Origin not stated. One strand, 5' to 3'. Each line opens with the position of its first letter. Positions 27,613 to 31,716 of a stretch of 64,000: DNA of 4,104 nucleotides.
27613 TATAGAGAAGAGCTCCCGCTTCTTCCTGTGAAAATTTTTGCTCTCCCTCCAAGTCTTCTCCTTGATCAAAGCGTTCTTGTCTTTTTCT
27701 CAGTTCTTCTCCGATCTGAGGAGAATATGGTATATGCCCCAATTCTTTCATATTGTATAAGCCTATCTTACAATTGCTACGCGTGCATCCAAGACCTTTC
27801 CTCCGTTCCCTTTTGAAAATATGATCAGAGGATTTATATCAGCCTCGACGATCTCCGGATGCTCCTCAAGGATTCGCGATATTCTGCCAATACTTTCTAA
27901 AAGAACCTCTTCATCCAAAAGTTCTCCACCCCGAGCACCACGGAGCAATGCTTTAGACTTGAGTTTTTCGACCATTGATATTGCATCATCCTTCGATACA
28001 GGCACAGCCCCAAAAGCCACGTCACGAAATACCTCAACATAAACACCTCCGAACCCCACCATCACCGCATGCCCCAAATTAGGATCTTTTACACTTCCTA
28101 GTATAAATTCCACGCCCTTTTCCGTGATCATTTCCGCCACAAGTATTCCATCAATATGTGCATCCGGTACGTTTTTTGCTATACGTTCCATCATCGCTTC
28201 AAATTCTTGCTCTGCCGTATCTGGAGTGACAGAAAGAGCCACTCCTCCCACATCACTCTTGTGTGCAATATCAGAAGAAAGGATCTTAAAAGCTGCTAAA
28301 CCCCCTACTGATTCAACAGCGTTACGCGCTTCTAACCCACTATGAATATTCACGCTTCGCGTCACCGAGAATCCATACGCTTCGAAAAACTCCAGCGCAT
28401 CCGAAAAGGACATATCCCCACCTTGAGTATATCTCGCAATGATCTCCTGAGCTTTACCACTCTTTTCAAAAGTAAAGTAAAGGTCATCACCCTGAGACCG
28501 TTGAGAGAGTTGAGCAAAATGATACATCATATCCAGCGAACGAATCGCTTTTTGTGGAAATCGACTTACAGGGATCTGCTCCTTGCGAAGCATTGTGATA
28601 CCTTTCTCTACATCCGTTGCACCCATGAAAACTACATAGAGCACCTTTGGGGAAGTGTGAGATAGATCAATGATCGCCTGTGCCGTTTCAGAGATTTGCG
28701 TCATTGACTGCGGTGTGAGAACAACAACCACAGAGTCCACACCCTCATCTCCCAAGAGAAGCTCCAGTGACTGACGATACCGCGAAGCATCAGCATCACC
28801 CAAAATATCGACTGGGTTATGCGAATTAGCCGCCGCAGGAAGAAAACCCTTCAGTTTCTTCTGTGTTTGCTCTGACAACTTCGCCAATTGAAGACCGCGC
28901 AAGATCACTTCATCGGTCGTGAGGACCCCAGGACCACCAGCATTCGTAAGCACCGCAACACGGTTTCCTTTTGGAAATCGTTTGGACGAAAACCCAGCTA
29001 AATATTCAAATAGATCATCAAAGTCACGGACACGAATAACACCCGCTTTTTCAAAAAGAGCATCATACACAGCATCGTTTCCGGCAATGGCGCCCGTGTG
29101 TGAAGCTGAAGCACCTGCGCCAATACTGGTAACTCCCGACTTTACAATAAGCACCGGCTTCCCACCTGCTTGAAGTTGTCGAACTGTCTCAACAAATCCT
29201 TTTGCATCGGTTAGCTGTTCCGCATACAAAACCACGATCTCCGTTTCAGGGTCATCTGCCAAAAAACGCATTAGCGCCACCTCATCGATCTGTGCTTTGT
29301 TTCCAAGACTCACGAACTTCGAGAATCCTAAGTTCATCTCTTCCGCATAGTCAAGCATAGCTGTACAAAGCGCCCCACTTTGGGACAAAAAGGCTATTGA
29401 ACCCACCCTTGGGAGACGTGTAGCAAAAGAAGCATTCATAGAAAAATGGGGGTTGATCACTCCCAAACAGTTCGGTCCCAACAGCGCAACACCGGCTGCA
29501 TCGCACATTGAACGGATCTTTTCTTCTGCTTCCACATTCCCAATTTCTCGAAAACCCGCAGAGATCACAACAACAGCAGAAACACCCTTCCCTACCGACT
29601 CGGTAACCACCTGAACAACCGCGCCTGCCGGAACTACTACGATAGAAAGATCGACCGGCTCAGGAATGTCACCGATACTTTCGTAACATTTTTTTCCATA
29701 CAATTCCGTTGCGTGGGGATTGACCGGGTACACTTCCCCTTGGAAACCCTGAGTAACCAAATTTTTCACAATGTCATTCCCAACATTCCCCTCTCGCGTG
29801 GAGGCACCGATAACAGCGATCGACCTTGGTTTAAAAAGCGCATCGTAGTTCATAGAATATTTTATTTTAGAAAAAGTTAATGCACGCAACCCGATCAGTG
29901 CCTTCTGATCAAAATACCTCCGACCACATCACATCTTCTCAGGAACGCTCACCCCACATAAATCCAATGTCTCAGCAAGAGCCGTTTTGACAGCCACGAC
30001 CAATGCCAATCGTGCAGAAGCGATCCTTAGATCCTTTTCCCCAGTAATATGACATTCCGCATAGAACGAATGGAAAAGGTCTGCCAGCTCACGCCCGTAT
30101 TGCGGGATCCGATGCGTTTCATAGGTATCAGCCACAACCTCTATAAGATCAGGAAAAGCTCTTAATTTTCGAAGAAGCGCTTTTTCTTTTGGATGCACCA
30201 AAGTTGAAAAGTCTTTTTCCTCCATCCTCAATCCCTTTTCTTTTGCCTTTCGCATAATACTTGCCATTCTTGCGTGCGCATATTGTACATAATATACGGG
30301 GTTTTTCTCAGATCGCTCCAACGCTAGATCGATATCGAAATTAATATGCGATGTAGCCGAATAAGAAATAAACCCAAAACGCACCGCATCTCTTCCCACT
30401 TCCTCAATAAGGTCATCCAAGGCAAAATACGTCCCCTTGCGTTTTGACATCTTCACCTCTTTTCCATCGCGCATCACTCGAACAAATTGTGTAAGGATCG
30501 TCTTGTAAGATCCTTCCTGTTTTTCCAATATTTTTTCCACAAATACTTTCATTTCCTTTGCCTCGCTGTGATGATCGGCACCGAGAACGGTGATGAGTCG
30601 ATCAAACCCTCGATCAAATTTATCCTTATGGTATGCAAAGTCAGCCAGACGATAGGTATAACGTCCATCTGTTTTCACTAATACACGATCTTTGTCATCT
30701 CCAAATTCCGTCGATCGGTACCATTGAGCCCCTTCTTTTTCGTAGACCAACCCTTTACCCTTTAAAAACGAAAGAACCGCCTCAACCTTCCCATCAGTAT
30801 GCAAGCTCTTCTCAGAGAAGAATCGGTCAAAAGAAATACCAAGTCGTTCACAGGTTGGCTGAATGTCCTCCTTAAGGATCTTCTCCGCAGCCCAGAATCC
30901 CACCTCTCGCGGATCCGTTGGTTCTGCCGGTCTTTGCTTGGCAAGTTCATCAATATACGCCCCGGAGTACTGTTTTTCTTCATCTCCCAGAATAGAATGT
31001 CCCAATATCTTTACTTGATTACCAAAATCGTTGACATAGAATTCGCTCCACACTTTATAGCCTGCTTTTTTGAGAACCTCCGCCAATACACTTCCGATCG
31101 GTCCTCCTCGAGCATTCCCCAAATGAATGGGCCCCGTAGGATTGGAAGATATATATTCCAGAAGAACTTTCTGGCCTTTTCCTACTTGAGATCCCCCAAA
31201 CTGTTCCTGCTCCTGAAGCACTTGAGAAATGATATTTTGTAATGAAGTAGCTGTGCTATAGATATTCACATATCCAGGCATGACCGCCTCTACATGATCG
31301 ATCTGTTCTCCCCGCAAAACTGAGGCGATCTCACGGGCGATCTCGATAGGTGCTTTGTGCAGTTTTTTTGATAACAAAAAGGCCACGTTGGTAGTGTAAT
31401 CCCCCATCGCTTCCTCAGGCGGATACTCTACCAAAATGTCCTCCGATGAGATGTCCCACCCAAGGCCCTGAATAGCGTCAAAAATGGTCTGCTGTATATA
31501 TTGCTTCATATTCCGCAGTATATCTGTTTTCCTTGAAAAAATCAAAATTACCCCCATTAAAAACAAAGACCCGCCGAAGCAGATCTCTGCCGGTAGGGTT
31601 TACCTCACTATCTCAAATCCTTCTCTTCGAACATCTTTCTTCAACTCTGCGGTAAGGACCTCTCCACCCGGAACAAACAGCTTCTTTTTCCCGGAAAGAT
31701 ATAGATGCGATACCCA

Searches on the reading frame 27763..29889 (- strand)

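Call 82: search_protein_families(library=pfam, proteins=[window:27763-29889:-], max_evalue=0.00001)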
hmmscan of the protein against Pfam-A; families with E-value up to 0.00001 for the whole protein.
window:27763-29889:- (708 aa): 5 families
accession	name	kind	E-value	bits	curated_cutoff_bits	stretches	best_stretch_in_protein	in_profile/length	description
PF13549.11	ATP-grasp_5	-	7.6e-55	186.1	27.6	1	496-706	13-221/221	ATP-grasp domain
PF13607.11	Succ_CoA_lig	-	3.6e-49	166.5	27.4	1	163-298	2-136/138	Succinyl-CoA ligase like flavodoxin domain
PF13380.12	CoA_binding_2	-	4.7e-25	88.7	22.8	1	22-146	1-115/116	CoA binding domain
PF02629.25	CoA_binding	-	1.1e-12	49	22.3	1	20-112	2-97/97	CoA binding domain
PF19045.5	Ligase_CoA_2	-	2.2e-10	41.2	23.7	1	311-458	1-154/162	Ligase-CoA domain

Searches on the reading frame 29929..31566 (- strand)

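Call 82: search_protein_families(library=pfam, proteins=[window:29929-31566:-], max_evalue=0.00001)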
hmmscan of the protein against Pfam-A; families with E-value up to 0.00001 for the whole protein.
window:29929-31566:- (545 aa): 5 families
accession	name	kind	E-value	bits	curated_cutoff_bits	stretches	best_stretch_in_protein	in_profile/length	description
PF05746.21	DALR_1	-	7.2e-33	113.6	22.3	1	427-545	1-117/117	DALR anticodon binding domain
PF00750.26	tRNA-synt_1d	-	3.7e-20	72.6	23.3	2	233-391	145-299/349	tRNA synthetases class I (R), catalytic domain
PF03485.21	Arg_tRNA_synt_N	-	2e-19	70.4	21.5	1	23-103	2-84/85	Arginyl tRNA synthetase N terminal domain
PF09334.17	tRNA-synt_1g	-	2.5e-06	26.9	20.1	0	232-285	71-124/391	tRNA synthetases class I (M)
PF00133.28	tRNA-synt_1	-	4.6e-06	26.1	22.7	0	315-410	321-413/414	tRNA synthetases class I (I, L, M and V)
